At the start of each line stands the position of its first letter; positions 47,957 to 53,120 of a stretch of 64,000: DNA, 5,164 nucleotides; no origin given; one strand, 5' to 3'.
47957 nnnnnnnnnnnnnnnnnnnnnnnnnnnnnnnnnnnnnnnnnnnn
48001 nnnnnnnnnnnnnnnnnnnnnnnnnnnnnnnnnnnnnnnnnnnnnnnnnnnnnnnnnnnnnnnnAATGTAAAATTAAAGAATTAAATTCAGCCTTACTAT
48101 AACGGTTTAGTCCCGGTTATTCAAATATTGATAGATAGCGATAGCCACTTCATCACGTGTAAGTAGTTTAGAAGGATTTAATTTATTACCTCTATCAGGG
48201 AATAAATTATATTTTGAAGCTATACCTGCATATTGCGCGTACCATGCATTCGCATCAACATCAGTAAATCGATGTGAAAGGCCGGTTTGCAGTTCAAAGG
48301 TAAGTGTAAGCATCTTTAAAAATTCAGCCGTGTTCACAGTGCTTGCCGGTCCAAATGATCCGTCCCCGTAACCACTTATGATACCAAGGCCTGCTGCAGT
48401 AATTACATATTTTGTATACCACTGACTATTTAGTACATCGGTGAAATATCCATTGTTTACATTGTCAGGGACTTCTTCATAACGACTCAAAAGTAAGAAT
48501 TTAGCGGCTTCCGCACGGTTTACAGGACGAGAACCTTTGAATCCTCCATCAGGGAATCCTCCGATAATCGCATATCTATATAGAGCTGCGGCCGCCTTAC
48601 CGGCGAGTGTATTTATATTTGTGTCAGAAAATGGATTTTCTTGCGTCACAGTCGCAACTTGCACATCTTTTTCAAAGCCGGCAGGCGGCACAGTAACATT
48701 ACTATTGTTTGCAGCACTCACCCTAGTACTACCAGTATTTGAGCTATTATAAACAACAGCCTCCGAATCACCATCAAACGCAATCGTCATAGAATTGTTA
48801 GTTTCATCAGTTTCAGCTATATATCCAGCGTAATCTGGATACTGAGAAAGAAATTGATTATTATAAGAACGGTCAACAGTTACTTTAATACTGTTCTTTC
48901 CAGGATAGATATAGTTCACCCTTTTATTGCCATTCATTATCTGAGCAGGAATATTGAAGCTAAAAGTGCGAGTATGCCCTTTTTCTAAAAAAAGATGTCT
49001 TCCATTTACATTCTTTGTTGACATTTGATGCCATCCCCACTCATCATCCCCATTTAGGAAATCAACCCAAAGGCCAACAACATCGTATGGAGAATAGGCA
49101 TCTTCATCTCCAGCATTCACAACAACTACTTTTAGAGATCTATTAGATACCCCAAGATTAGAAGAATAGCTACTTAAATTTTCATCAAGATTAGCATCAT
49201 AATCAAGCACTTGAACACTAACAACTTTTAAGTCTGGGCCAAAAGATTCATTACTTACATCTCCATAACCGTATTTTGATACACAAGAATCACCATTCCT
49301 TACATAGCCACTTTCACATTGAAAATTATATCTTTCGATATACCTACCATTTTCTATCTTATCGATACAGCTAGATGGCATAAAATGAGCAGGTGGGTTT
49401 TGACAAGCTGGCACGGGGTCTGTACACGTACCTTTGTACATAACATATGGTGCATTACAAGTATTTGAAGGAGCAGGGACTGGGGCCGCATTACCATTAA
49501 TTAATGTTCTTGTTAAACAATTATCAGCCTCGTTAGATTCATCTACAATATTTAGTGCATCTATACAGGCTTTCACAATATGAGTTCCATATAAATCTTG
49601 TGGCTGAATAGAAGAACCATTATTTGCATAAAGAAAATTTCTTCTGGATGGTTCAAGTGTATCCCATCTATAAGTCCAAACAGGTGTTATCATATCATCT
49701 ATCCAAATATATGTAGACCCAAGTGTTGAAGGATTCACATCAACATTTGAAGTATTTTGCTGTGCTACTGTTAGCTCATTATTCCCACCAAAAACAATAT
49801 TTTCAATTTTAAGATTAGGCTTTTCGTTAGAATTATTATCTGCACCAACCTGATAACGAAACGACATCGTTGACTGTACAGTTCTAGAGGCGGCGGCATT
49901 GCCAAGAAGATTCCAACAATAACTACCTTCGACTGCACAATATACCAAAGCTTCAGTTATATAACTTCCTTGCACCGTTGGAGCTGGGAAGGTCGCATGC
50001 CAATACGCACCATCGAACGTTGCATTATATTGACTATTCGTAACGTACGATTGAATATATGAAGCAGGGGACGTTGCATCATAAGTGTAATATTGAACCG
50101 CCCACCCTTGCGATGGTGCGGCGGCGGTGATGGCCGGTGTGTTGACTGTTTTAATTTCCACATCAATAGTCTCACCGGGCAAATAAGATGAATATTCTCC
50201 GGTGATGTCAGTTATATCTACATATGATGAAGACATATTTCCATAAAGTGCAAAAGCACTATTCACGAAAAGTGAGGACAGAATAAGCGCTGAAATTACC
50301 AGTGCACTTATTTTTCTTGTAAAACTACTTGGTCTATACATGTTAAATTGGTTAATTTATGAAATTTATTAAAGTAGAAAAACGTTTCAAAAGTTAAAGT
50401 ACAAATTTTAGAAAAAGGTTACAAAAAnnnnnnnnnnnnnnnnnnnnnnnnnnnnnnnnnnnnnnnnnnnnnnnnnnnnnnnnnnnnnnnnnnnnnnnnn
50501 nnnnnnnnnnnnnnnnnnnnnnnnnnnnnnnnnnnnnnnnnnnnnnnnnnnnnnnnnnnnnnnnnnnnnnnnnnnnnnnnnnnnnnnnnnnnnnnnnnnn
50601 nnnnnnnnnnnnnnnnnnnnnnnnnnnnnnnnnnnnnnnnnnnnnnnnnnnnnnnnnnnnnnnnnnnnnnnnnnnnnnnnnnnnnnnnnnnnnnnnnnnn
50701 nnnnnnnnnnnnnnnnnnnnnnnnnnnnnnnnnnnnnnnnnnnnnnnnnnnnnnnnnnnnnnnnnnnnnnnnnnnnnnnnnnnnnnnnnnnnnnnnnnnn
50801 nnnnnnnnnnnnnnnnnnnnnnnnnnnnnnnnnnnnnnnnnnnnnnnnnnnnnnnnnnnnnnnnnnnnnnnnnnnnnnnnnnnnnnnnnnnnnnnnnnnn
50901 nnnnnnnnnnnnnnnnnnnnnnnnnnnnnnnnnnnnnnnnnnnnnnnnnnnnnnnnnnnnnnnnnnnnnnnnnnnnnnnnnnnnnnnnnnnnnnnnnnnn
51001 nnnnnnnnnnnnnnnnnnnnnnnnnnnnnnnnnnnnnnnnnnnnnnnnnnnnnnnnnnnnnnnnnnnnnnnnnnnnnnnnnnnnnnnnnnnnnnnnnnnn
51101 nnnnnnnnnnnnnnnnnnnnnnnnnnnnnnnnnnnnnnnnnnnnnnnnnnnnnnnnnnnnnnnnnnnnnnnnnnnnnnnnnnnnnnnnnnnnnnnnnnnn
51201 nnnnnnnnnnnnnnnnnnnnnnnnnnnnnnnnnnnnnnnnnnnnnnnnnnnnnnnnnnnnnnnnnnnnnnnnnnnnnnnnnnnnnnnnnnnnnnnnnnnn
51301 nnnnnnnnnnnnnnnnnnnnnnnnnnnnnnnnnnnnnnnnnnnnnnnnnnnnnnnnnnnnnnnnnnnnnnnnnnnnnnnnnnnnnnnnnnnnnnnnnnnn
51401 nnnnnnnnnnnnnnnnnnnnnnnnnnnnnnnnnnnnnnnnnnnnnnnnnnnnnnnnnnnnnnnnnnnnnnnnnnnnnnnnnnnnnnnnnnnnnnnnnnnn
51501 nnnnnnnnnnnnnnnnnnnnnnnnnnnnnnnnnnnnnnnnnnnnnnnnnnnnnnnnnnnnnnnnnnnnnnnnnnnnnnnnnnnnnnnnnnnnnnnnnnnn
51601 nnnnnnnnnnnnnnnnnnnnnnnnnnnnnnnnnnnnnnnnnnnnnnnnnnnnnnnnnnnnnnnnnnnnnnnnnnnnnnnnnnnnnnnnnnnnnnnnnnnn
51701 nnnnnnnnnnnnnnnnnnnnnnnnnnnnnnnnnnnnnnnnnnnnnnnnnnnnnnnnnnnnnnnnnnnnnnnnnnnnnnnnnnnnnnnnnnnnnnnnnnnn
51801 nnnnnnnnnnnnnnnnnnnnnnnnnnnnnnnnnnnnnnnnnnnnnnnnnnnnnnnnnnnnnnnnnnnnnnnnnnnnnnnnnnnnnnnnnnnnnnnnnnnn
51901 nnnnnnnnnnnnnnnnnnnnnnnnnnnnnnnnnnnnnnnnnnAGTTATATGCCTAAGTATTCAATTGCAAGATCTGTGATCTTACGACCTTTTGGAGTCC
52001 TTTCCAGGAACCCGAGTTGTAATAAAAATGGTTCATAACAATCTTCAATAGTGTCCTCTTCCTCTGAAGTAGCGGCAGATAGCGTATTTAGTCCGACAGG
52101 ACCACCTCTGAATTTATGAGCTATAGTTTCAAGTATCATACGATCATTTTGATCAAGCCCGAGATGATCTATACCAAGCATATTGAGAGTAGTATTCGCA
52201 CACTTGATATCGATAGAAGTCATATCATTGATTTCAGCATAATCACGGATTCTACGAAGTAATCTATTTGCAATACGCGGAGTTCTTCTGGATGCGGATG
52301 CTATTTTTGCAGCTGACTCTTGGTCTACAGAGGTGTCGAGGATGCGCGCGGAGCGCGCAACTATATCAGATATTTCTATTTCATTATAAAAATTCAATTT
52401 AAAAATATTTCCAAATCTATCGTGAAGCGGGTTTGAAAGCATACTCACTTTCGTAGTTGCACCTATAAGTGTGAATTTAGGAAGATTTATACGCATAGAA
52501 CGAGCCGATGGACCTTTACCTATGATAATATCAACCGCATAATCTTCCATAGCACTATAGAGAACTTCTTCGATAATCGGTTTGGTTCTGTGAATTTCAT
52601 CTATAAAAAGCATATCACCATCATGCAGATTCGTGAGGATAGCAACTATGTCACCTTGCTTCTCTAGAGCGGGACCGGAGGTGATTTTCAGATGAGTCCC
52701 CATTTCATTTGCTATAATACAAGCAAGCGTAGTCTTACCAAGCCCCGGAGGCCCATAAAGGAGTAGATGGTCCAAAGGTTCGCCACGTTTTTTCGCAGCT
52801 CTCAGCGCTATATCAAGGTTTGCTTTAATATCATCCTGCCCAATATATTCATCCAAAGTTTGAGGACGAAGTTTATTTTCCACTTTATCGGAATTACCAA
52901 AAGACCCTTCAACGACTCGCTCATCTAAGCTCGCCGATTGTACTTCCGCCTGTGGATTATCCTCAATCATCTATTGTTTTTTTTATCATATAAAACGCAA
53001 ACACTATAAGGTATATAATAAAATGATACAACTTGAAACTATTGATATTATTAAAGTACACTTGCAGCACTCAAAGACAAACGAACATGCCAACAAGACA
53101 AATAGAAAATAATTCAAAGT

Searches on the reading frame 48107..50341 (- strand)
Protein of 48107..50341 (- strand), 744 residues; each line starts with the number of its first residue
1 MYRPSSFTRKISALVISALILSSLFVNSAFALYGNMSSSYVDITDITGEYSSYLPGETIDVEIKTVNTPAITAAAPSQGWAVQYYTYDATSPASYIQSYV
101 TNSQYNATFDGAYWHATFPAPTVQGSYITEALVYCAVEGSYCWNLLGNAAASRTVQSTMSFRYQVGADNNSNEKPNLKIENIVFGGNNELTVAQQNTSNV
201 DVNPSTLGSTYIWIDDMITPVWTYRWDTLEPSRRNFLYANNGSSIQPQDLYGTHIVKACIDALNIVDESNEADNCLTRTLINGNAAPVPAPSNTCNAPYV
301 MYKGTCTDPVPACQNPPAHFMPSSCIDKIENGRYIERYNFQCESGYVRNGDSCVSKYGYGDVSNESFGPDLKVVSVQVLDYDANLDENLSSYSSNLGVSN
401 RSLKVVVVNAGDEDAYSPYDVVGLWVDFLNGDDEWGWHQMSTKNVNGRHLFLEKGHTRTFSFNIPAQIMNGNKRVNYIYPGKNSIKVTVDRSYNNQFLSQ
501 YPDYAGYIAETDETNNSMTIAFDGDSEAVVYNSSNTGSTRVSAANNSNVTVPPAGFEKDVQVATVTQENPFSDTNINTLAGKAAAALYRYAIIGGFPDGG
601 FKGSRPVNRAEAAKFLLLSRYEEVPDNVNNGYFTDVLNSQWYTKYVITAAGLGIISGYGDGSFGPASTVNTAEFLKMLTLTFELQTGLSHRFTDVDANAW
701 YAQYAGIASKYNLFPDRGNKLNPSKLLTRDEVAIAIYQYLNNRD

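Call 9: search_protein_families(library=pfam, proteins=[window:48107-50341:-], max_evalue=0.001)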
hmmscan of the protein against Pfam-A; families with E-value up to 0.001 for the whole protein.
window:48107-50341:- (744 aa): 2 families
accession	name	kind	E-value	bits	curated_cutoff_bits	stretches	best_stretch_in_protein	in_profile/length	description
PF00395.25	SLH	-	1.2e-26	92.9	20.8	3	633-674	2-43/44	S-layer homology domain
PF07705.17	CARDB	-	0.00044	20.8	22.7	0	248-278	72-101/101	CARDB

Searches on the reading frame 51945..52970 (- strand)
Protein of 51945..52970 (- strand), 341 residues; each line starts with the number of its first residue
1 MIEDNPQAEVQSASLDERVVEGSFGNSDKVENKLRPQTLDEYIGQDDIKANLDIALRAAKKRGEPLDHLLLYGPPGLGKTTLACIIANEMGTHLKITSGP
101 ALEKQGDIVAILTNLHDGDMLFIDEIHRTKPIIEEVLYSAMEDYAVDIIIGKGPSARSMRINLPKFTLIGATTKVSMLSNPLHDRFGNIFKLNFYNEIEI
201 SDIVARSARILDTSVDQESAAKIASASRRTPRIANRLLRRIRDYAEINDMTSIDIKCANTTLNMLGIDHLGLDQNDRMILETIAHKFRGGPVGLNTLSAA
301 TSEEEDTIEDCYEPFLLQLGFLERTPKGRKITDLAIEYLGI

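Call 9: search_protein_families(library=pfam, proteins=[window:51945-52970:-], max_evalue=0.001)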
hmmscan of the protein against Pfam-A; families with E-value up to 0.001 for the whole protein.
window:51945-52970:- (341 aa): 9 families
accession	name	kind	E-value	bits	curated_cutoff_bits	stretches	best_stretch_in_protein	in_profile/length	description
PF05496.18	RuvB_N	-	7.2e-77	257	27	1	34-192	1-159/159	Holliday junction DNA helicase RuvB P-loop domain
PF17864.7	AAA_lid_4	-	2.9e-25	88.2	27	1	195-268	1-74/74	RuvB AAA lid domain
PF05491.19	RuvB_C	-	4.5e-25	87.8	24.7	1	270-339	2-71/72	RuvB C-terminal winged helix domain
PF00004.35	AAA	-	3.1e-18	66.9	21.2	1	69-192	1-129/131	ATPase family associated with various cellular activities (AAA)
PF07728.20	AAA_5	-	2.1e-07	31.5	22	1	68-186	1-139/139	AAA domain (dynein-related subfamily)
PF01078.27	Mg_chelatase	-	0.00013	21.9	20.3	0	42-86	5-42/207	Magnesium chelatase, subunit ChlI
PF07726.17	AAA_3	-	0.00019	21.8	27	0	68-95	1-28/131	ATPase family associated with various cellular activities (AAA)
PF13191.12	AAA_16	-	0.00071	20.5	32.6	0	45-90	5-48/167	AAA ATPase domain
PF00910.28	RNA_helicase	-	0.00081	20.3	21.5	0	70-131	2-63/105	RNA helicase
